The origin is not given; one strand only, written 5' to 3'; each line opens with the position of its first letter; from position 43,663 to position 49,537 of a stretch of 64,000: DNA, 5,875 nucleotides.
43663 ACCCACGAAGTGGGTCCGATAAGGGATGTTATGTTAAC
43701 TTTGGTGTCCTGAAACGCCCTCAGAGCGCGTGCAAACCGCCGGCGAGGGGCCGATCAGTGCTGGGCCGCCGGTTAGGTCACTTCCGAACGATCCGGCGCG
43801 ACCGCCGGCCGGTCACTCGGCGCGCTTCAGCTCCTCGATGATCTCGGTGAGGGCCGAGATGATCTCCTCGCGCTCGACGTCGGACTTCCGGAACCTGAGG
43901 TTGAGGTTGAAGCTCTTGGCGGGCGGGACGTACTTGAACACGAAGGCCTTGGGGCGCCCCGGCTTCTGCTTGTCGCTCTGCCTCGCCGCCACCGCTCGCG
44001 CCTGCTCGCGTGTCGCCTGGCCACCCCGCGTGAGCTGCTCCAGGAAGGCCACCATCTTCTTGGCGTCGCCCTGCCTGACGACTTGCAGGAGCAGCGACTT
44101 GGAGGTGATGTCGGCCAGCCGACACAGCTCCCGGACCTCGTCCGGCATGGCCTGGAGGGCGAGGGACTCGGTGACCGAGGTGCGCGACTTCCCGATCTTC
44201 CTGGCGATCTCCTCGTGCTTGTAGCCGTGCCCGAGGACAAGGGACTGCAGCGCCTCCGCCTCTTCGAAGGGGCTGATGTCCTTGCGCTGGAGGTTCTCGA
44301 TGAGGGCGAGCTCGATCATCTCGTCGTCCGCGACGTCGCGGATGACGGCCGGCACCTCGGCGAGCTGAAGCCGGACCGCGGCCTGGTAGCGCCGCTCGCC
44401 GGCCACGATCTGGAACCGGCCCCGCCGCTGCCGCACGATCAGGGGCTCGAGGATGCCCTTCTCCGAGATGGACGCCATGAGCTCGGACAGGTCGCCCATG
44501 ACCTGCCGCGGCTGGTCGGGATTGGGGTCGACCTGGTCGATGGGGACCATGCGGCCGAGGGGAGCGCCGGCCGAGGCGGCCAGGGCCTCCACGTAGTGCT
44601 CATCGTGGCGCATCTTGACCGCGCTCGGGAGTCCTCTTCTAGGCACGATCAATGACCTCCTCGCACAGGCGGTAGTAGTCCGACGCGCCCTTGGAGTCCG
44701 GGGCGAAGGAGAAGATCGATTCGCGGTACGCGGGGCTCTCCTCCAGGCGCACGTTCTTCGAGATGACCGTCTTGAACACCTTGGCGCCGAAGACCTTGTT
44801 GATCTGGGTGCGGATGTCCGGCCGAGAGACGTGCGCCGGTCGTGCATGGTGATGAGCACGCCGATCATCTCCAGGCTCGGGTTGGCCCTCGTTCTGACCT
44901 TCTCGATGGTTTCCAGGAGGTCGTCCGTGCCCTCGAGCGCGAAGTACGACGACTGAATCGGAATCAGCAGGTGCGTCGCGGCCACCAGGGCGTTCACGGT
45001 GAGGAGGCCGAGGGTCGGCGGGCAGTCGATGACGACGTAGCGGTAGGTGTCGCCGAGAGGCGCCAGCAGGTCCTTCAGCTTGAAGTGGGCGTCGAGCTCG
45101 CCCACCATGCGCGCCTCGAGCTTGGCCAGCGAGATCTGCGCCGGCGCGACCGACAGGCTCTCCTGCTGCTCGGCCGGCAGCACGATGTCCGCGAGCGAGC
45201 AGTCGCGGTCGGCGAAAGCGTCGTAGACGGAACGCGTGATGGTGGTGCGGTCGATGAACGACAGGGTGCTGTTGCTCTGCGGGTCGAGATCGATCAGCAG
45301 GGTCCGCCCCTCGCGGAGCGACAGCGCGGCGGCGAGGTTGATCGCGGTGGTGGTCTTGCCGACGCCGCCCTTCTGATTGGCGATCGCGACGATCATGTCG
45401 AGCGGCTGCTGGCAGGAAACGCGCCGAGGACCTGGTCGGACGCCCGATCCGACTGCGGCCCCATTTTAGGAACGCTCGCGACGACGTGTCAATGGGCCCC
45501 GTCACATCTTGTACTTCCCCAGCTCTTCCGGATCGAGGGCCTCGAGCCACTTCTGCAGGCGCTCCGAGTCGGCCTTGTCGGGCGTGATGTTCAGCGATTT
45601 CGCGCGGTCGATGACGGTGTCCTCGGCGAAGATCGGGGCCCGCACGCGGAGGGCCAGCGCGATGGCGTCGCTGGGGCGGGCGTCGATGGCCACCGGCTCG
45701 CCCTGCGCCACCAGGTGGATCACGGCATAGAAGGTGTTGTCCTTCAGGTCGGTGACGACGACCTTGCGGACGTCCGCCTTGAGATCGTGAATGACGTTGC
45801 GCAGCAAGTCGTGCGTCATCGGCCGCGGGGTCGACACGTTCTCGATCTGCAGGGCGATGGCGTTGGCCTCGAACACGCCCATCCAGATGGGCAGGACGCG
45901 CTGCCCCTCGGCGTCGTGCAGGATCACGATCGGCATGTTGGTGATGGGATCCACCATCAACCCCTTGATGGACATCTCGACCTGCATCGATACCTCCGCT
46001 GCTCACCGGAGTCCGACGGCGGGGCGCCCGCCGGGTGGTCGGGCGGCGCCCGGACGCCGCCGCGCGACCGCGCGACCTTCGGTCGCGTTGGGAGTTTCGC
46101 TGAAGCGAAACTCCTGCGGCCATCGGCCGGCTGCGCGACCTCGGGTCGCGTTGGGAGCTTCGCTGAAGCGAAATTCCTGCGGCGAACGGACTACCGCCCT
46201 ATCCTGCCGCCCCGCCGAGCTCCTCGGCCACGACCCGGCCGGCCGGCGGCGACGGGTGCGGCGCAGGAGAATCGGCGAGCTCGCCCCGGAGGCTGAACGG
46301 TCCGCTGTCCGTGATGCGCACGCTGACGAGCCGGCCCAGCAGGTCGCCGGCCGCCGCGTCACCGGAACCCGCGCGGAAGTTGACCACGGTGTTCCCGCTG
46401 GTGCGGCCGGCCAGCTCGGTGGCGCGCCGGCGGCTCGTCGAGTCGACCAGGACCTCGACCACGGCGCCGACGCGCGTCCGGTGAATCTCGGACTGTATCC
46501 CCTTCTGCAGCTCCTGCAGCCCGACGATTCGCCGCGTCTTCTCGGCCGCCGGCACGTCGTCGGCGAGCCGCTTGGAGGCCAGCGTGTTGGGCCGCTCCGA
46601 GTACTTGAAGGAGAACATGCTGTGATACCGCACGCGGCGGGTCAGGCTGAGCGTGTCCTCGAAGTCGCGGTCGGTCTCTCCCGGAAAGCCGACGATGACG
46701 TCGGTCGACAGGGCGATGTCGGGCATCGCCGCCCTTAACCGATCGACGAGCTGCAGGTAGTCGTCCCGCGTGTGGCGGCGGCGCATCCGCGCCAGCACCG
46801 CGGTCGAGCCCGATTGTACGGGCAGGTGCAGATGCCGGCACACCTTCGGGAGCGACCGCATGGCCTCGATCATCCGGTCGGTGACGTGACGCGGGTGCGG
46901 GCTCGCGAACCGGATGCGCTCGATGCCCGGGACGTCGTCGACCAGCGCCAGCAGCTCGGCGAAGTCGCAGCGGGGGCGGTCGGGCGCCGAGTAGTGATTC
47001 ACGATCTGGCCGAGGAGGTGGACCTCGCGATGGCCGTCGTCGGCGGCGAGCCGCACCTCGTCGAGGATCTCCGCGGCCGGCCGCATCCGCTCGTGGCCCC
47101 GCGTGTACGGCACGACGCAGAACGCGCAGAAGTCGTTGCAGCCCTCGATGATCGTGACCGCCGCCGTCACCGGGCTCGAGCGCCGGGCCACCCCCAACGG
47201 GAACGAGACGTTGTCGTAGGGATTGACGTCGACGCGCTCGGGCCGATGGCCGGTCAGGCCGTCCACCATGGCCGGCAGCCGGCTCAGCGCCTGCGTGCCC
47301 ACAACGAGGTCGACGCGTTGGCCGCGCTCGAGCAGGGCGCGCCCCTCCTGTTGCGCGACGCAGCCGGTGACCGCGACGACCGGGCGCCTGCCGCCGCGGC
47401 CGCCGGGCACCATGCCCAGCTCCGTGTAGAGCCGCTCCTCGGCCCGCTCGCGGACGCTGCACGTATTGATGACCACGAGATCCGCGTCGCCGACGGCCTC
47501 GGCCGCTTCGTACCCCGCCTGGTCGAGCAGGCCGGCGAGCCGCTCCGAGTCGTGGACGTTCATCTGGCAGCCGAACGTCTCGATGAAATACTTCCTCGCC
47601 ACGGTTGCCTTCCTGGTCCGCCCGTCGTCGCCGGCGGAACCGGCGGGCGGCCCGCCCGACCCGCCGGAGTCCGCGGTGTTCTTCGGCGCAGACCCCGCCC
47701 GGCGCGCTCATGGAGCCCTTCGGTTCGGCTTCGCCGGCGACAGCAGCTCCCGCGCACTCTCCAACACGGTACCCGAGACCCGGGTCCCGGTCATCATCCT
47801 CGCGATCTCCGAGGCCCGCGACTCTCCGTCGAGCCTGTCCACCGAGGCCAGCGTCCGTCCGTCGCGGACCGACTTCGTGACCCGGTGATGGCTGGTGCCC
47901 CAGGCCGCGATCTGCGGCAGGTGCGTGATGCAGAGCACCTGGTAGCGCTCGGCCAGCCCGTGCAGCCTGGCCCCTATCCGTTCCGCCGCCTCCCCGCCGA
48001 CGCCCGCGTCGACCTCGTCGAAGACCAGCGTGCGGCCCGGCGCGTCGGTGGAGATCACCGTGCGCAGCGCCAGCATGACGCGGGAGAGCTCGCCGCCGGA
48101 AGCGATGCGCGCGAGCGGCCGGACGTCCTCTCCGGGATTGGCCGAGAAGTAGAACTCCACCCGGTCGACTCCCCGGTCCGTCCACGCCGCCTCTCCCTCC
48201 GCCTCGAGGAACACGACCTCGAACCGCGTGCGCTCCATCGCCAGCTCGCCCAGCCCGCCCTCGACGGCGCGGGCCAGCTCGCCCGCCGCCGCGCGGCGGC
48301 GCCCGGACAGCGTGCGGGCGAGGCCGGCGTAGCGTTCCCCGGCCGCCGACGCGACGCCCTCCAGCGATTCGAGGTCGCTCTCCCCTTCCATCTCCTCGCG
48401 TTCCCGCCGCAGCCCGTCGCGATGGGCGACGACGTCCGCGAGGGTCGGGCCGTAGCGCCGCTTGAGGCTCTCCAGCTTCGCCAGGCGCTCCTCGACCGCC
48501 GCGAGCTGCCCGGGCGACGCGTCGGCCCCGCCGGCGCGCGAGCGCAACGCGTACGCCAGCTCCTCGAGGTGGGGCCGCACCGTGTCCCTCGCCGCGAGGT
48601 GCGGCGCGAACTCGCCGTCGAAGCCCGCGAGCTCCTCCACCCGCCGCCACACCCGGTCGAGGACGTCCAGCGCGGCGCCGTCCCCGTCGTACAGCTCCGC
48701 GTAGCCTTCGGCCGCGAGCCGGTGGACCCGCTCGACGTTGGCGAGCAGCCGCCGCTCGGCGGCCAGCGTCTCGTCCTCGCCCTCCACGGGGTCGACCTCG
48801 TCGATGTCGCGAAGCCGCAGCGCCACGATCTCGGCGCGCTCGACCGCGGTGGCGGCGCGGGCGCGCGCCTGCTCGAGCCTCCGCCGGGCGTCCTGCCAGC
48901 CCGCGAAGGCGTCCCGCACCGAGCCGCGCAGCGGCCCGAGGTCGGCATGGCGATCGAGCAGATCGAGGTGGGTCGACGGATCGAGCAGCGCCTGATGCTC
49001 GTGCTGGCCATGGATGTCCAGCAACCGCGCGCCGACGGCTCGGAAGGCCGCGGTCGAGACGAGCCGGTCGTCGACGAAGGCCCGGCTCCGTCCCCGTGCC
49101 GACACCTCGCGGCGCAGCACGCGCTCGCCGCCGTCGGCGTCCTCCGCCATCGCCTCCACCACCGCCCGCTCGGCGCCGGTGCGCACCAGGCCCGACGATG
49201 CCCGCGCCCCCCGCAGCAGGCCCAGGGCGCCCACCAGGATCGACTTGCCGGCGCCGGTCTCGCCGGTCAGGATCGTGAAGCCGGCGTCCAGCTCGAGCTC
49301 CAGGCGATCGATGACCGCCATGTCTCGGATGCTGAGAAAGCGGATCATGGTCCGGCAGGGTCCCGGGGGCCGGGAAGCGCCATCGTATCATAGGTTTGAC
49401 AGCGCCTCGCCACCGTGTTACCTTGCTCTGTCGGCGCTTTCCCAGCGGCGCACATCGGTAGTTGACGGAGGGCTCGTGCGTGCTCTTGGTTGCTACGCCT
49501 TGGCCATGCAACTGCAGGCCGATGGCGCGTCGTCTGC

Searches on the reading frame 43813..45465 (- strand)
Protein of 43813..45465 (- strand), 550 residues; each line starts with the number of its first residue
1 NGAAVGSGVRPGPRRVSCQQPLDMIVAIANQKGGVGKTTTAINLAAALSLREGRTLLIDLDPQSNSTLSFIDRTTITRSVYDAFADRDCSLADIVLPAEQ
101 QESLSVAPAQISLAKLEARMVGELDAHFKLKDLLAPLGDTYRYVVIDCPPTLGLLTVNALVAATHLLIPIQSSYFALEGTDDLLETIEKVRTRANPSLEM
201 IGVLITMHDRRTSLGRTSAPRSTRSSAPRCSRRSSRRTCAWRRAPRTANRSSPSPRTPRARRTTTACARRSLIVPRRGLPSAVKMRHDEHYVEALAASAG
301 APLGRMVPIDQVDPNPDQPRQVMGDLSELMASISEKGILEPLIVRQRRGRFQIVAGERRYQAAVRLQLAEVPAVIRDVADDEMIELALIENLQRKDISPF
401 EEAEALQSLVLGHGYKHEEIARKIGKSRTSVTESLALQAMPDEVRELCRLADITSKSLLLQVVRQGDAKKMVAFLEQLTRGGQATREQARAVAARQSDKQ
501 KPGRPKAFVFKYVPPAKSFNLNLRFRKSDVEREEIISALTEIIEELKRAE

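Call 68: search_protein_families(library=pfam, max_evalue=0.00001, proteins=[window:43813-45465:-])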
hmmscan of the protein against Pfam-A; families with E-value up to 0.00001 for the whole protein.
window:43813-45465:- (550 aa): 9 families
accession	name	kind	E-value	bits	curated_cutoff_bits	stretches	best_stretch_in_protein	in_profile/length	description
PF13614.12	AAA_31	-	1.4e-52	178.7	27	1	25-200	3-177/177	AAA domain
PF02195.25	ParB_N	-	3.5e-28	97.9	26.3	1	305-393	4-95/95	ParB N-terminal domain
PF01656.29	CbiA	-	2.2e-21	76.5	25.4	1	26-212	1-87/125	CobQ/CobB/MinD/ParA nucleotide binding domain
PF17762.8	HTH_ParB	-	6.2e-13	49.2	22.6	1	395-492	1-97/102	ParB HTH domain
PF09140.17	MipZ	-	1.7e-09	37.8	20.7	1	25-187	2-142/262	ATPase MipZ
PF10609.15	ParA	-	3.2e-07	30.5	27.1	1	24-153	4-124/246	NUBPL iron-transfer P-loop NTPase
PF00142.24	Fer4_NifH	-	3e-06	27.3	25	1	31-90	7-65/271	4Fe-4S iron sulfur cluster binding proteins, NifH/frxC family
PF06564.18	CBP_BcsQ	-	4.5e-06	26.8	21.3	0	25-167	3-142/234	Cellulose biosynthesis protein BcsQ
PF02374.21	ArsA_ATPase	-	7e-06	25.9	24.3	0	31-71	8-48/305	Anion-transporting ATPase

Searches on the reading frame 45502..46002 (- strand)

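Call 68: search_protein_families(library=pfam, max_evalue=0.00001, proteins=[window:45502-46002:-])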
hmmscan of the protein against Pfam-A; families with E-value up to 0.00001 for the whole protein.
window:45502-46002:- (166 aa): 1 family
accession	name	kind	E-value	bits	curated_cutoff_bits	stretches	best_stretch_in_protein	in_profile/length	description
PF02577.19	BFN_dom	-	3.1e-41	140.1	27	1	26-135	1-108/112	Bifunctional nuclease domain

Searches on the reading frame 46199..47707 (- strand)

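Call 68: search_protein_families(library=pfam, max_evalue=0.00001, proteins=[window:46199-47707:-])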
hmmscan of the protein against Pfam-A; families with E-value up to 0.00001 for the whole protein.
window:46199-47707:- (502 aa): 3 families
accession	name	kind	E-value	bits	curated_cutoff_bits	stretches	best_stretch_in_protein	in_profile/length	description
PF00919.26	UPF0004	-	9.6e-29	99.7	27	1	39-137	1-98/98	Uncharacterized protein family UPF0004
PF04055.27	Radical_SAM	-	2.7e-28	99.7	29.5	1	185-355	2-165/166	Radical SAM superfamily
PF01938.26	TRAM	-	3.4e-09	36.8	21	1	410-477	1-60/61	TRAM domain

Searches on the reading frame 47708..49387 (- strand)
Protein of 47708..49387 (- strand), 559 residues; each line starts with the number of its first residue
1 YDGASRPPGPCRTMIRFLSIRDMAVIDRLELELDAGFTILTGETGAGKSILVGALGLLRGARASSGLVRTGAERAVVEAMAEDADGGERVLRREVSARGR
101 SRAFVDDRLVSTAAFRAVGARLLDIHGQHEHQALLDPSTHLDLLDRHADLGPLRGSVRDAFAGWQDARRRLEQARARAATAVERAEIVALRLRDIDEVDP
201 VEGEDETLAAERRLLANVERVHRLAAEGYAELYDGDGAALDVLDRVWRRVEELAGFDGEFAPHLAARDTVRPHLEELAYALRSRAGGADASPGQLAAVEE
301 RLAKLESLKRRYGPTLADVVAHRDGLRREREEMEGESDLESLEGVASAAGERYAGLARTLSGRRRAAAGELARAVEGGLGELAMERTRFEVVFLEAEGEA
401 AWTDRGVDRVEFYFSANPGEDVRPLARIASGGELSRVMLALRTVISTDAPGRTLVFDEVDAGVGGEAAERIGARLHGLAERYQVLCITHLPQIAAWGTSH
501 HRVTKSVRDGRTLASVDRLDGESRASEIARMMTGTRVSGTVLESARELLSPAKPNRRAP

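Call 69: search_protein_families(library=pfam, max_evalue=0.00001, proteins=[window:47708-49387:-])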
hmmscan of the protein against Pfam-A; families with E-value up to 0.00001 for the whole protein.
window:47708-49387:- (559 aa): 2 families
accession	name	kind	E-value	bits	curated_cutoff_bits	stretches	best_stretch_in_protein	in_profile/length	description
PF02463.25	SMC_N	-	5.2e-11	42.8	40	1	27-504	16-212/220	RecF/RecN/SMC N terminal domain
PF13304.12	AAA_21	-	6.3e-06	26.9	27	0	37-107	1-82/304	AAA domain, putative AbiEii toxin, Type IV TA system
